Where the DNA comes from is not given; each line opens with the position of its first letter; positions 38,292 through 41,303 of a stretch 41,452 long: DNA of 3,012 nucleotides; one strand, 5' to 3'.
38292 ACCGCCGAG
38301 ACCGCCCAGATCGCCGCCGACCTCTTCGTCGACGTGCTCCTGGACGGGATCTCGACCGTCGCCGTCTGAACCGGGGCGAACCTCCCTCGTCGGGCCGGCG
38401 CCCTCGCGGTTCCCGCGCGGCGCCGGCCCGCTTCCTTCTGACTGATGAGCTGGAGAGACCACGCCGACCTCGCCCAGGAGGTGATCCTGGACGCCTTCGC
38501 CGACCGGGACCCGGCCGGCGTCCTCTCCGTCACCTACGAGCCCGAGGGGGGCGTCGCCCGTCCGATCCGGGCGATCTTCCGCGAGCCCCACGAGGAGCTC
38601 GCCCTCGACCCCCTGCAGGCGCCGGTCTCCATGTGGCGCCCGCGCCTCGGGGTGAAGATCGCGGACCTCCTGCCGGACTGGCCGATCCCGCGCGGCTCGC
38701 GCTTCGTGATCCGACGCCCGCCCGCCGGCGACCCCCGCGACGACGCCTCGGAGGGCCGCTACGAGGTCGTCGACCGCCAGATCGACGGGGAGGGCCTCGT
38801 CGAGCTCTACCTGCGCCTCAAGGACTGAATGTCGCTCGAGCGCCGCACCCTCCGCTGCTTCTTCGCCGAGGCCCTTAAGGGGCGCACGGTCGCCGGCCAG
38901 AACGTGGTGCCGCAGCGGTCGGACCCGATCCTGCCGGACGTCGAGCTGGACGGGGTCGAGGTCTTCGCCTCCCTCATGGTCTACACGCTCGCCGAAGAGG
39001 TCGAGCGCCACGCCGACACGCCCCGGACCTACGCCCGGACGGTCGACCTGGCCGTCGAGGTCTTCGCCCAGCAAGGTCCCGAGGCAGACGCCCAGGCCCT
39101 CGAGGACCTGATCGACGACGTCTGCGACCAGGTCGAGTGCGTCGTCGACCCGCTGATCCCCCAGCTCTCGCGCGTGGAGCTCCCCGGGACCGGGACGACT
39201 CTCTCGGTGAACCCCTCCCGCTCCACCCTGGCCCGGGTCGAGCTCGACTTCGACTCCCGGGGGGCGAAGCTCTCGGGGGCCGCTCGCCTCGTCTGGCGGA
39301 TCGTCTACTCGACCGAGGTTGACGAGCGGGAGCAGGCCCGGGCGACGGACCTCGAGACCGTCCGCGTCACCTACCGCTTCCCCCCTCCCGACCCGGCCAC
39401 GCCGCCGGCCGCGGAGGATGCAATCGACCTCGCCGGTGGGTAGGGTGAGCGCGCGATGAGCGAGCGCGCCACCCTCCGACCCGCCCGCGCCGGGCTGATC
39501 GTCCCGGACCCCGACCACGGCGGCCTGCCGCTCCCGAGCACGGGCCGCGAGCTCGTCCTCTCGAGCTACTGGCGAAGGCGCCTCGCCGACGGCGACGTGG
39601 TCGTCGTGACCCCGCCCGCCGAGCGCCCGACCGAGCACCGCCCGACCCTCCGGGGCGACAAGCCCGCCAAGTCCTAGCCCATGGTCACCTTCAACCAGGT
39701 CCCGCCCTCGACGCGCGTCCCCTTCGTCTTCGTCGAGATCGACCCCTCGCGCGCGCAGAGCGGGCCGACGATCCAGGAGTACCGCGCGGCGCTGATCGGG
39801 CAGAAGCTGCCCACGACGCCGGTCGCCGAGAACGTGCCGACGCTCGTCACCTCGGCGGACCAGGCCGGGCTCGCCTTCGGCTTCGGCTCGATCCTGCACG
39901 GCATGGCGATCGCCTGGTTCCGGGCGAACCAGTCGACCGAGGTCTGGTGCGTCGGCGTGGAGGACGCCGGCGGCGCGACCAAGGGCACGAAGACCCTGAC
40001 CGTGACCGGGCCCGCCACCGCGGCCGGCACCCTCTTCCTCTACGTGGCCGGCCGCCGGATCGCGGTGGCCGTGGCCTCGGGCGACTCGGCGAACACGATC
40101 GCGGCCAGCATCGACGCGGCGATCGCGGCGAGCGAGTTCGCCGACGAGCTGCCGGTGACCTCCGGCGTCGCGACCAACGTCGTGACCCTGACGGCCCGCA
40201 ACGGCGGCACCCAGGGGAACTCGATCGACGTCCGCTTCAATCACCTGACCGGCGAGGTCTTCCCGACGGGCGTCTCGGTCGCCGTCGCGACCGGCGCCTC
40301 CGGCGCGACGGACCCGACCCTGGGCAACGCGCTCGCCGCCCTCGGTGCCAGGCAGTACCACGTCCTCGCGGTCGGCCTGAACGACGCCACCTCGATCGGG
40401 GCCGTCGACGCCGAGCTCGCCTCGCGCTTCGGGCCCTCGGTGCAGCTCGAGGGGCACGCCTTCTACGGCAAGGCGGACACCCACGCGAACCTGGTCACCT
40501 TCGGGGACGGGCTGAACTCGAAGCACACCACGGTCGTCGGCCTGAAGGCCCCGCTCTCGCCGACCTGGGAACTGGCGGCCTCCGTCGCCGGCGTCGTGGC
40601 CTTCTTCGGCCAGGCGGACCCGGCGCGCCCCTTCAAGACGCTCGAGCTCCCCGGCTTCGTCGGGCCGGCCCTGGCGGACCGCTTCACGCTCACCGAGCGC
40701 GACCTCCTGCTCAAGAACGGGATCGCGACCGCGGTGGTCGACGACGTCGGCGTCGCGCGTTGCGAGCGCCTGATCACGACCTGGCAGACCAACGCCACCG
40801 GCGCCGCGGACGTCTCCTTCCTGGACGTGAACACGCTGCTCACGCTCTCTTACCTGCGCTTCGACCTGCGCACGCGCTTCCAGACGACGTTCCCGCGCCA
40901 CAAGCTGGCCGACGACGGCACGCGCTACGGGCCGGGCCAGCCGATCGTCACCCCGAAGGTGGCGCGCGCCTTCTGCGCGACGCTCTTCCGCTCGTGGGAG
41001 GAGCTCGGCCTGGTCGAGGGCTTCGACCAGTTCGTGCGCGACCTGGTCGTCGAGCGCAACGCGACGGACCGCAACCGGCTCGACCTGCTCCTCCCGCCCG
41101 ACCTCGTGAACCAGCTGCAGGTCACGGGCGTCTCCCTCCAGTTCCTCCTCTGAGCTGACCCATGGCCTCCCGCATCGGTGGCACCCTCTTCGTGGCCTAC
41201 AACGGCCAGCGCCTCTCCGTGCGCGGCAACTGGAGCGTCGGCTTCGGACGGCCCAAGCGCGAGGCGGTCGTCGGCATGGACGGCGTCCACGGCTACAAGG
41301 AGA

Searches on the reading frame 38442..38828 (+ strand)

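Call 18: search_protein_families(library=pfam, proteins=[window:38442-38828:+], max_evalue=0.001)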
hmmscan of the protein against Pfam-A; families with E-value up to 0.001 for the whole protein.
window:38442-38828:+ (128 aa): 1 family
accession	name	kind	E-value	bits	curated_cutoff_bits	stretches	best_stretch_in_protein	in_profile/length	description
PF05354.17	Phage_attach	-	1.5e-11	45.2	26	1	16-120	8-94/99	Phage Head-Tail Attachment protein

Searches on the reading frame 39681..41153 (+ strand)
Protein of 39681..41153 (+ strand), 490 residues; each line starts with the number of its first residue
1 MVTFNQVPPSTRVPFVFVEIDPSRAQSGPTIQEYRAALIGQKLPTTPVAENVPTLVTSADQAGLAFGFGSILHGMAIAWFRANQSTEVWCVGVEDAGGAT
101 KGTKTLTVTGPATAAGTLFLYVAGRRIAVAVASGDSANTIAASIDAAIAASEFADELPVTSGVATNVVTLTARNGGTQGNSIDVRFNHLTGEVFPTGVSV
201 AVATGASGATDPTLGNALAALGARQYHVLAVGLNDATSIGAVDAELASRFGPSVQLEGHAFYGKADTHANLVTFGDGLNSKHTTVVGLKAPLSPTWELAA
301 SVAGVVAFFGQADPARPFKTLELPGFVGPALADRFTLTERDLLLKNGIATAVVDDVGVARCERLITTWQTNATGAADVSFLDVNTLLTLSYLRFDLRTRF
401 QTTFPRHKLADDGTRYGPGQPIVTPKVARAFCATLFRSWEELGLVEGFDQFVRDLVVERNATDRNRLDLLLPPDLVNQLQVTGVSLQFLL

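Call 18: search_protein_families(library=pfam, proteins=[window:39681-41153:+], max_evalue=0.001)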
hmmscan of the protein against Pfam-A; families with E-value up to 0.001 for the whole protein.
window:39681-41153:+ (490 aa): 3 families
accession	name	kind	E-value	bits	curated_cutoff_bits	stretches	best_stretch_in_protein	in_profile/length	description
PF04984.19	Phage_sheath_1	-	1.2e-16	61.4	31.4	1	208-367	2-168/168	Phage tail sheath protein subtilisin-like domain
PF17482.7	Phage_sheath_1C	-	2.9e-16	59.8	26.9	1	377-480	3-95/104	Phage tail sheath C-terminal domain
PF17481.7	Phage_sheath_domII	-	7.4e-05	23.6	31.4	1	99-198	3-97/98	Phage tail sheath protein beta-sandwich domain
